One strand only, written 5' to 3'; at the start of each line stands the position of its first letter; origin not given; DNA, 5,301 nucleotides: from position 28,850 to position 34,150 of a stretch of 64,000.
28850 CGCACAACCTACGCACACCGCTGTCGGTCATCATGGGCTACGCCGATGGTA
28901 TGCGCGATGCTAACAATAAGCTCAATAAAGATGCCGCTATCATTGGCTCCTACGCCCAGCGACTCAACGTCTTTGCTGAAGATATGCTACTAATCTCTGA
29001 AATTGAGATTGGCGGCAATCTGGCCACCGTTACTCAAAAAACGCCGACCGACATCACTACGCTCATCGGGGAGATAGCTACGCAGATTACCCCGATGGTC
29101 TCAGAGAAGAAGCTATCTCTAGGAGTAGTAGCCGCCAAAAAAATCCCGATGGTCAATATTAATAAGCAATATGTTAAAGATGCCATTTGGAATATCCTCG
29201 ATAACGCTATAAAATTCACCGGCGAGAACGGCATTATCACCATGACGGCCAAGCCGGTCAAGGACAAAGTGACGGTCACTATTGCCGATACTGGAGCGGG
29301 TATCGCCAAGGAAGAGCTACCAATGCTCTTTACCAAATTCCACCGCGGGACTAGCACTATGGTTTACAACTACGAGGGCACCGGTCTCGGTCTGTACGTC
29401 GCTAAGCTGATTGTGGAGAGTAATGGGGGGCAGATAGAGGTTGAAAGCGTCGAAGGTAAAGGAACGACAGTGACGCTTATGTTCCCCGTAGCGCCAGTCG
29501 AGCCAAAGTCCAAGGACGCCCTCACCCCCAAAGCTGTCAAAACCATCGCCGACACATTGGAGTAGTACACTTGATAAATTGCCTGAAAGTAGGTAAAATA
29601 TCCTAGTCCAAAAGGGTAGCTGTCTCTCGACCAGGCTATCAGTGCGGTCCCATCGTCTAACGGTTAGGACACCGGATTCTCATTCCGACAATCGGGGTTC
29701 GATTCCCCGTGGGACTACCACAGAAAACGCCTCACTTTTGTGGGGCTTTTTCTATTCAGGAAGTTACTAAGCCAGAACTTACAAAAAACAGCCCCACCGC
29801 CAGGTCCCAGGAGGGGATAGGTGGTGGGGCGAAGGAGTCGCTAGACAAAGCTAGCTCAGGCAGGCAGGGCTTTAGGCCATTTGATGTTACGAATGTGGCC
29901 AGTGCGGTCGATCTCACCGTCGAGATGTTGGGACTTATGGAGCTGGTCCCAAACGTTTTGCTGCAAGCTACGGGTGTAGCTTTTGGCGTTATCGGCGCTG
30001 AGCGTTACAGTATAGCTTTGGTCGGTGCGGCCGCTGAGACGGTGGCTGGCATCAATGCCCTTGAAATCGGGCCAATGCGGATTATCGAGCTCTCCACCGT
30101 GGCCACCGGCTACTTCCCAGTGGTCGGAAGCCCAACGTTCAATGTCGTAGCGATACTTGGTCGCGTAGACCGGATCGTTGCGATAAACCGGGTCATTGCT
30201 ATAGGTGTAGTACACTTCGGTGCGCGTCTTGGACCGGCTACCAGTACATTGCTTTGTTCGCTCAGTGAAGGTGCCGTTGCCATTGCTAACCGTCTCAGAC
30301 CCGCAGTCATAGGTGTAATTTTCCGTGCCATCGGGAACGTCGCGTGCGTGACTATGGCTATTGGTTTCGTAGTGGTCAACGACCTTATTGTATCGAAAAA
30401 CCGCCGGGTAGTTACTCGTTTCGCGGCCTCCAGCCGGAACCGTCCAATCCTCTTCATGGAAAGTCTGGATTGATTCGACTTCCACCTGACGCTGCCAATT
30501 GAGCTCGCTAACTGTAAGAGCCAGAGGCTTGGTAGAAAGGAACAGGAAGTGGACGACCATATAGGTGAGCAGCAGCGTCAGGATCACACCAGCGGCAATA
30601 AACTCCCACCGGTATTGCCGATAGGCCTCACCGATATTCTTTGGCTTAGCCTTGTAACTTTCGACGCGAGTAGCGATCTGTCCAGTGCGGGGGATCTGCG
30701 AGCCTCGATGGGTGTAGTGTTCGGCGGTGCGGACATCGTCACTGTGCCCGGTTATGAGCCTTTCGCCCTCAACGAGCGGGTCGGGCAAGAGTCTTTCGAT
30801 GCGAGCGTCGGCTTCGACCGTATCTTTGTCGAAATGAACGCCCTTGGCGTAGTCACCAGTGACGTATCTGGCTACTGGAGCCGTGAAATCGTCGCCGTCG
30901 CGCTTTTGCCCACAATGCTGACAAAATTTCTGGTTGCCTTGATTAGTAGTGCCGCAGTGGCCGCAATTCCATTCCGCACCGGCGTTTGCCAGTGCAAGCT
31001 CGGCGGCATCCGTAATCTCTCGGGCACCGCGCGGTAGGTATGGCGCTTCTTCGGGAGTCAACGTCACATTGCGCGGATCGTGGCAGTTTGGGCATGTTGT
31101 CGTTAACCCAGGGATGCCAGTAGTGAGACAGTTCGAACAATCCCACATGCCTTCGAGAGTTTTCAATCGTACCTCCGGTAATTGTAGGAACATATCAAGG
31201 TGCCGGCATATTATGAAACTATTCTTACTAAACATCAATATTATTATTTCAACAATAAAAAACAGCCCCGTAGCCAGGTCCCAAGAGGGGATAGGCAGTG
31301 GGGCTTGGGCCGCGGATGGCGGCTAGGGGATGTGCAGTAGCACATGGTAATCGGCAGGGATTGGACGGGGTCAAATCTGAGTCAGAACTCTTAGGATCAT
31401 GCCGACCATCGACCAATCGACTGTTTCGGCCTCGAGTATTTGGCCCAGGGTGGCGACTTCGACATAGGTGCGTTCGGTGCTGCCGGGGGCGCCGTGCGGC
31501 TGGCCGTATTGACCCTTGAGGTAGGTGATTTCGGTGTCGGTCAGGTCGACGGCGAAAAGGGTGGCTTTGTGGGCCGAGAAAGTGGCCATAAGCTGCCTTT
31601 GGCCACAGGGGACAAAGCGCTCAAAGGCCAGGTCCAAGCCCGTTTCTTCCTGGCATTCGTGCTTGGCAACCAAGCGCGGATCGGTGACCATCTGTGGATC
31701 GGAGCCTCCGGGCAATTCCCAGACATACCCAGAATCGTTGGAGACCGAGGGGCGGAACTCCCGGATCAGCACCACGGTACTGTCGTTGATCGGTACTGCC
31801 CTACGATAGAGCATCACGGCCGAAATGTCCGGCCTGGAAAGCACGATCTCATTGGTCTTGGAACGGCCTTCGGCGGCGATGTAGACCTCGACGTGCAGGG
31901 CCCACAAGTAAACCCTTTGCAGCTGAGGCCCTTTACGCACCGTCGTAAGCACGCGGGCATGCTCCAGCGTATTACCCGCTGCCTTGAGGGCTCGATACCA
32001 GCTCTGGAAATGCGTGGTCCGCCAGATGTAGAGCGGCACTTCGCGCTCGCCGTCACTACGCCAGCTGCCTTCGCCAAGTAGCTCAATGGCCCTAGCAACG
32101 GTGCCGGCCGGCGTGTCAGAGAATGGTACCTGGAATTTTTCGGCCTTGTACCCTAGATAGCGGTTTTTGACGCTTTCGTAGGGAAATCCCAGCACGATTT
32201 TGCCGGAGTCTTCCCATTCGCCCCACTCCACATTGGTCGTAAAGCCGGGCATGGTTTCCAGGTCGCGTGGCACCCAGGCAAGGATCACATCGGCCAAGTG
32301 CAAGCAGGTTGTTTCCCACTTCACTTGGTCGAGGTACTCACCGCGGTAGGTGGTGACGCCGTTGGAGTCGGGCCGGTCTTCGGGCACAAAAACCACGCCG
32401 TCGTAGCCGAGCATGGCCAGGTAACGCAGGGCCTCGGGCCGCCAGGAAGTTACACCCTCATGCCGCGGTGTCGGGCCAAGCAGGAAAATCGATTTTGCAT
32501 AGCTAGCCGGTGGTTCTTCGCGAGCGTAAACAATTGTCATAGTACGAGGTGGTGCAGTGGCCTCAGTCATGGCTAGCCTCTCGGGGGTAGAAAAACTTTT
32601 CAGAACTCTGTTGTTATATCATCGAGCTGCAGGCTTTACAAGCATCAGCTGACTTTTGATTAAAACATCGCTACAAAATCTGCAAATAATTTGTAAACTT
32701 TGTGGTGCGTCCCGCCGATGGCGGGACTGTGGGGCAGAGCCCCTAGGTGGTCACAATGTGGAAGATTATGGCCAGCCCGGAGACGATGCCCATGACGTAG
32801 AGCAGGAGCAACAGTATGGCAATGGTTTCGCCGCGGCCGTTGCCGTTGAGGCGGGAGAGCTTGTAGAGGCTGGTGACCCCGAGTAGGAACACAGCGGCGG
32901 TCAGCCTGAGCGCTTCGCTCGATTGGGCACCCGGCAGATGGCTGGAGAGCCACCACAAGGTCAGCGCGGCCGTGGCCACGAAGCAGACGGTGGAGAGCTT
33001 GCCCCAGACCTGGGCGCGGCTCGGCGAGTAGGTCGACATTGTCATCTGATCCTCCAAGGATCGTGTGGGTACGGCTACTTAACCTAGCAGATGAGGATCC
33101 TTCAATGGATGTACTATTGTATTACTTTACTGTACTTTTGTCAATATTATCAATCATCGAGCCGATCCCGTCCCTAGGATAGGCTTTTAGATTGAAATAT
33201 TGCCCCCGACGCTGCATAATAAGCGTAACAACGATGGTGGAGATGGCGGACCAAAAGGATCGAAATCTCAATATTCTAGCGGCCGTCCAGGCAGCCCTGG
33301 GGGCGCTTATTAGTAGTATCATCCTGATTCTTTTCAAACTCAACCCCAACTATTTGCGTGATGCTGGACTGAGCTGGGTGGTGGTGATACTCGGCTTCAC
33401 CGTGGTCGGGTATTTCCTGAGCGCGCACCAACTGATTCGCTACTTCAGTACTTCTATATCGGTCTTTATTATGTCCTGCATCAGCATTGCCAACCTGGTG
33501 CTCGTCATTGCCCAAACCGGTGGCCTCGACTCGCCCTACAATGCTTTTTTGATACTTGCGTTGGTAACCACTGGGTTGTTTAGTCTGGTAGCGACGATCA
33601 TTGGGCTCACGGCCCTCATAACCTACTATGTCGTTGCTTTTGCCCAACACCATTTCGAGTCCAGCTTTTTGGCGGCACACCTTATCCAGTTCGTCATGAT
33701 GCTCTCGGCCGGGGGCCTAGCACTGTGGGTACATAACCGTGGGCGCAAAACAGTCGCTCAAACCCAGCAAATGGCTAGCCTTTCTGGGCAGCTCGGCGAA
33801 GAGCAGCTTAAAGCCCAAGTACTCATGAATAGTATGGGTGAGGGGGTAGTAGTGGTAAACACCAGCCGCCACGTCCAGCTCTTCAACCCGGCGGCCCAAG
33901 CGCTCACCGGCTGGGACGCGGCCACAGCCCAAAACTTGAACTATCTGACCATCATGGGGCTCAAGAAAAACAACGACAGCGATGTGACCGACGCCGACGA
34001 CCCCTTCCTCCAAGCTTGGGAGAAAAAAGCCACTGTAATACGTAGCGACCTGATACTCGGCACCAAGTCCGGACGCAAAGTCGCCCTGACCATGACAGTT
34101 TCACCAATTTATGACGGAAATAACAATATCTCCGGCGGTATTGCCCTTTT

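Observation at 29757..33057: GC-rich three-gene islet inserted next to tRNA-Glu, interrupting a block of two-component signalling genes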

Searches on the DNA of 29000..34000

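Call 27: search_rna_families(source=window, start=29000, end=34000, threshold=evalue, max_evalue=1)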
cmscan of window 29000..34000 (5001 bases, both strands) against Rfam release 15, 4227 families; matches with E-value up to 1: 3.
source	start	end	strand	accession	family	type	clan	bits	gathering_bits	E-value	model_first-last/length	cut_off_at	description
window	29646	29717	+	RF00005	tRNA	Gene; tRNA;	CL00001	58.7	29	3.2e-11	1-71/71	no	tRNA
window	29646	29718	-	RF04354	Plastid-ycf2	Cis-reg;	-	25.7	65.7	0.041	1-75/75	no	Plastid-ycf2 5UTR RNA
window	29646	29716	+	RF01684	mascRNA-menRNA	Gene;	-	23.1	42.5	0.25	1-56/56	no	MALAT1-associated small cytoplasmic RNA/MEN beta RNA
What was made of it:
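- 29646..29720 (+): tRNA-Glu (anticodon CTC), the conserved anchor of the site. Rfam tRNA, 58.7 bits (call 27).
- Tried and rejected: Rfam at E <= 1 over 29-34 kb found only the tRNA (call 27).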

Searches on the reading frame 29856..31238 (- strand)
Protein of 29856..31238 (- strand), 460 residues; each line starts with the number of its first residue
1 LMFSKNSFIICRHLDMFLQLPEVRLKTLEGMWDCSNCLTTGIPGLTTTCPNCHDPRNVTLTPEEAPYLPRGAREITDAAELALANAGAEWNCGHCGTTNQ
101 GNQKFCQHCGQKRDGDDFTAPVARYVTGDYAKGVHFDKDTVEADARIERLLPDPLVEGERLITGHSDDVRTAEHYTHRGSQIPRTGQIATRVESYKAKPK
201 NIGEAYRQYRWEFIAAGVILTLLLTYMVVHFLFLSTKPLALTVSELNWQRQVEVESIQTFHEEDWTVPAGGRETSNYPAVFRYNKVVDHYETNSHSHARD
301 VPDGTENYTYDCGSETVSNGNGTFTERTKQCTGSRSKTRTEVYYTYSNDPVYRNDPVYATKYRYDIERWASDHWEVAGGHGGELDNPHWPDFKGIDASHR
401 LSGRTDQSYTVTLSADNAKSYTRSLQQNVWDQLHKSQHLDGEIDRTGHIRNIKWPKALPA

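Call 4: search_protein_families(library=pfam, proteins=[window:29856-31238:-], max_evalue=0.01)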
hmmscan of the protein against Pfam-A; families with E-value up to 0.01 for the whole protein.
window:29856-31238:- (460 aa): 6 families
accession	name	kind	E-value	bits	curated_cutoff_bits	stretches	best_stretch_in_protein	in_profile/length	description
PF01155.25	HypA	-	6.6e-05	23.3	28.9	0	74-112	55-95/112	Hydrogenase/urease nickel incorporation, metallochaperone, hypA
PF12773.13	DZR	-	0.00037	21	27.3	1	92-112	1-21/45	Double zinc ribbon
PF14319.11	Zn_Tnp_IS91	-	0.00053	20.4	26.3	0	10-58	2-50/90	Transposase zinc-binding domain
PF13240.11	Zn_Ribbon_1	-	0.0017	18.5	25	1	92-111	2-21/23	zinc-ribbon domain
PF24463.1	DUF7577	-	0.0052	16.8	28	1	89-111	2-24/27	Domain of unknown function (DUF7577)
PF17032.10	Zn_ribbon_15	-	0.0093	17.2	28.9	0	89-110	52-73/73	zinc-ribbon family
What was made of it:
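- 29856..31193 (-): Zinc-ribbon membrane protein (ZnR). It has two cytoplasmic zinc ribbons, a disordered linker, one TM helix and a beta-rich extracytoplasmic domain. The start is uncertain (31193, the NCBI 436-aa call, or 31148). Sub-threshold DZR/Zn_Ribbon hits (call 4).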

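Call 5: search_protein_families(library=padloc, proteins=[window:29856-31238:-], max_evalue=0.01)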
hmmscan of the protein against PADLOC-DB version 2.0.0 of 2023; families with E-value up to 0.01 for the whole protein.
window:29856-31238:- (460 aa): 0 families
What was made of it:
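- Checked: There are no PADLOC hits (call 5).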

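Call 10: search_protein_families(library=ncbifam, proteins=[window:29856-31238:-], max_evalue=0.01)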
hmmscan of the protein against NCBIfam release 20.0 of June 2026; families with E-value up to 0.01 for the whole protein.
window:29856-31238:- (460 aa): 0 families

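Call 11: search_protein_families(library=phrogs, proteins=[window:29856-31238:-], max_evalue=0.01)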
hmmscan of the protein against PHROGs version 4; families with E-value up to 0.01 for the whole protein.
window:29856-31238:- (460 aa): 1 family
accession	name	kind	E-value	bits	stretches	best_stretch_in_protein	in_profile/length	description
phrog_10714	-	unknown function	0.00018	22.7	1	87-117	71-103/109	-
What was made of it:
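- Tried and rejected: PADLOC and NCBIfam gave nothing, and PHROGs gave one weak hit of unknown function (calls 5, 10, 11).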

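Call 16: find_homologous_proteins(query=window:29856-31193:-)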
Query window:29856-31193:- (445 aa): 37 proteins with E <= 0.001 among 8000 candidates.
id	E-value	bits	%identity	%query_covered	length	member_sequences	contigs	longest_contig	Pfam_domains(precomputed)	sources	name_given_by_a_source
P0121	0.0e+0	1040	100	98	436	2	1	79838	-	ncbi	-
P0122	5.0e-93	331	39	97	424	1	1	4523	-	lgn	-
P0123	3.1e-74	269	36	97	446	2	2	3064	-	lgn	-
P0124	1.8e-39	154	31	93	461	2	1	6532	-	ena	-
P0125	4.1e-35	140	40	49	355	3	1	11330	-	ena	-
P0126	4.4e-33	133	31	55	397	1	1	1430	-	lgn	-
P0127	6.0e-30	123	29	90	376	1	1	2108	-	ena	-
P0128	2.6e-29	121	29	92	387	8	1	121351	-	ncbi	ncbi:hypothetical protein [Agathobacter sp.]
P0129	3.1e-29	121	29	90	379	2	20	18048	-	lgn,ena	-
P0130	5.9e-29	120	29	76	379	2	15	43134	-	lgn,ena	-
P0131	8.9e-29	119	29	90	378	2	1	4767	-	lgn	-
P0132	1.1e-28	119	29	90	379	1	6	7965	-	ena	-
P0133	1.5e-28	118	37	45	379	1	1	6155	-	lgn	-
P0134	2.0e-28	118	29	90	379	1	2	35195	-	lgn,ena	-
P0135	2.1e-28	118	29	90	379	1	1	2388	-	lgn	-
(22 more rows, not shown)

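Call 17: find_encoding_contigs(protein=P0122, flank=8000, max_places=3)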
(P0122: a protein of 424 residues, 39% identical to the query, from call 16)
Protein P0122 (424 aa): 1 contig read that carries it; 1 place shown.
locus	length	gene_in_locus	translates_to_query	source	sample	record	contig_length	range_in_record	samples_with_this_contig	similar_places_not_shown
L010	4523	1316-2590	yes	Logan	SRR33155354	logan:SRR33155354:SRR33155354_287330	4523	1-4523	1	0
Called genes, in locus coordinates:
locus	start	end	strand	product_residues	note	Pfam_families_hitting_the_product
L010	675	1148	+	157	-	-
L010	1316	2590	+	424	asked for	-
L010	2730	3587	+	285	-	-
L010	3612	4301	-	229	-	-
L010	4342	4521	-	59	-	?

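Call 18: find_encoding_contigs(protein=P0124, flank=8000, max_places=3)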
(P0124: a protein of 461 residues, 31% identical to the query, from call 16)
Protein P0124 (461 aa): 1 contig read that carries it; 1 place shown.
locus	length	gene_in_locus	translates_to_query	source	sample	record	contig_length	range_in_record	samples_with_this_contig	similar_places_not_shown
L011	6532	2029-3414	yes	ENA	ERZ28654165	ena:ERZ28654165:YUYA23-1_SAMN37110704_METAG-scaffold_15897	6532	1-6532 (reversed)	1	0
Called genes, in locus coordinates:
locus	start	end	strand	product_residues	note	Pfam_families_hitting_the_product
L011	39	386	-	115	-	PF03551:PadR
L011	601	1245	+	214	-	-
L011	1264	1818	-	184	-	PF08922:DUF1905, PF13376:OmdA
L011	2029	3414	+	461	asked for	-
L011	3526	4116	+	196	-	-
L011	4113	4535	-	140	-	PF08818:DUF1801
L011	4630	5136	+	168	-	PF11188:DUF2975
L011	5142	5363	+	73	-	PF13443:HTH_26, PF01381:HTH_3 (weak)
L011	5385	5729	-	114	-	PF11196:DUF2834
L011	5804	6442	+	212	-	-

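Call 19: find_encoding_contigs(protein=P0125, flank=8000, max_places=3)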
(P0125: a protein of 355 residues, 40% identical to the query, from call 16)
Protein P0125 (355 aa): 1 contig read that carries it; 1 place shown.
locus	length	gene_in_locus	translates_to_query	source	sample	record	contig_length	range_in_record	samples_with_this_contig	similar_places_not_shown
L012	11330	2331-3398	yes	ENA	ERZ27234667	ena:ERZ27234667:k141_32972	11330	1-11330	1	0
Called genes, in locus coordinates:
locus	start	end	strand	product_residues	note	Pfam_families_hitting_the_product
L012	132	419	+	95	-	PF14898:DUF4491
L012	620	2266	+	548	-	PF00485:PRK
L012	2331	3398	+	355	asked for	-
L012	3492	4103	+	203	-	PF09580:Spore_YhcN_YlaJ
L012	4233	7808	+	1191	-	PF02811:PHP, PF07733:DNA_pol3_alpha, PF17657:DNA_pol3_finger, PF14579:HHH_6, PF01336:tRNA_anti-codon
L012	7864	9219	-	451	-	PF04932:Wzy_C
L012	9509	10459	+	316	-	PF00535:Glycos_transf_2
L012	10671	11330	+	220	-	?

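Call 44: search_dna_similar(query=window:29856-31193:-, collection=phages, mode=protein, max_rows=15, max_evalue=0.001)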
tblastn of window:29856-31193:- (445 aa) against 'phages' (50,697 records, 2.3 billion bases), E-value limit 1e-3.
No match.

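Call 62: find_related_loci(query=A4, collection=viral_contigs, flank=6000)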
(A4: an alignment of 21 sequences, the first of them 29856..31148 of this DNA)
Query A4 (430 aa) in viral_contigs; peptide patterns used: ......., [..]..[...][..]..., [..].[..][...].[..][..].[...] (x = any residue, [..] = any of these).
378 stretches matched a pattern; 4 encode a relative of the query (tblastn E <= 1e-3); 4 distinct loci.
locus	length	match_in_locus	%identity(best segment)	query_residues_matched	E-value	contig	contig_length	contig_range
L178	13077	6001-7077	26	1-403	1e-31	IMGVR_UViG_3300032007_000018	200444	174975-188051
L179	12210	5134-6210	26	1-403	1e-31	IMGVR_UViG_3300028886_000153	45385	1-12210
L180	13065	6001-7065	28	2-423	2e-28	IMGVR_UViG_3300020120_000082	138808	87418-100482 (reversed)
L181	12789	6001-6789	27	45-339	2e-22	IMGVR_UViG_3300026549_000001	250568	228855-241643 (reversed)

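Call 66: predict_structure(alignment_id=A4)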
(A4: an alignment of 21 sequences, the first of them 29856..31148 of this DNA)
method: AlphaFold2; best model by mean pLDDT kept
length: 430 residues; sequences in the alignment: 21
mean_pLDDT: 71.9   pTM: 0.37
mean pLDDT of the five models: 71.9, 70.6, 69.5, 69.3, 67.2
residues with pLDDT >= 90: 84; 70-90: 192; 50-70: 58; < 50: 96
segments of 3 or more residues with pLDDT < 50: 29-42, 90-97, 104-176
pLDDT, mean of each block of 10 residues (from residue 1): 66 64 62 46 61 69 79 86 69 43 44 37 38 34 35 38 35 48 74 83 79 91 93 92 93 81 86 89 88 88 89 84 84 94 89 71 82 90 85 90 89 83 74
secondary structure, 60 per line:
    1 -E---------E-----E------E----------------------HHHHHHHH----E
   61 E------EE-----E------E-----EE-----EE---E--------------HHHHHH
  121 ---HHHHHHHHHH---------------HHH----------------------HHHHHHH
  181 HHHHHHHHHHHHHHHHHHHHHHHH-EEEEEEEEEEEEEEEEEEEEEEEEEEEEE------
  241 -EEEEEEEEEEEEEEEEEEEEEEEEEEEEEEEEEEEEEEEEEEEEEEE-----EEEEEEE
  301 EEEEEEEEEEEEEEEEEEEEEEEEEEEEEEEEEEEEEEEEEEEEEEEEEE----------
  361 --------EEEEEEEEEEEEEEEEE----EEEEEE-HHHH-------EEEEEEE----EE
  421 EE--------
elements in order: H48-55 H115-120 H124-133 H174-204 E206-234 E242-288 E294-350 E369-385 E390-395 H397-400 E408-414 E419-422
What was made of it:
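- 29856..31193 (-): AF2 ectodomain pLDDT 81-94 (call 66).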

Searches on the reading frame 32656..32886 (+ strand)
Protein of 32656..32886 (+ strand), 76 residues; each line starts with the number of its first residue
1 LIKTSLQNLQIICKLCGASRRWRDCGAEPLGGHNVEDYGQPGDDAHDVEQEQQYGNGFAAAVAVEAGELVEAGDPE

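Call 72: search_protein_families(library=pfam, proteins=[window:32656-32886:+], max_evalue=0.001)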
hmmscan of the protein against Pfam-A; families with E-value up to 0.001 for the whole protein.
window:32656-32886:+ (76 aa): 0 families
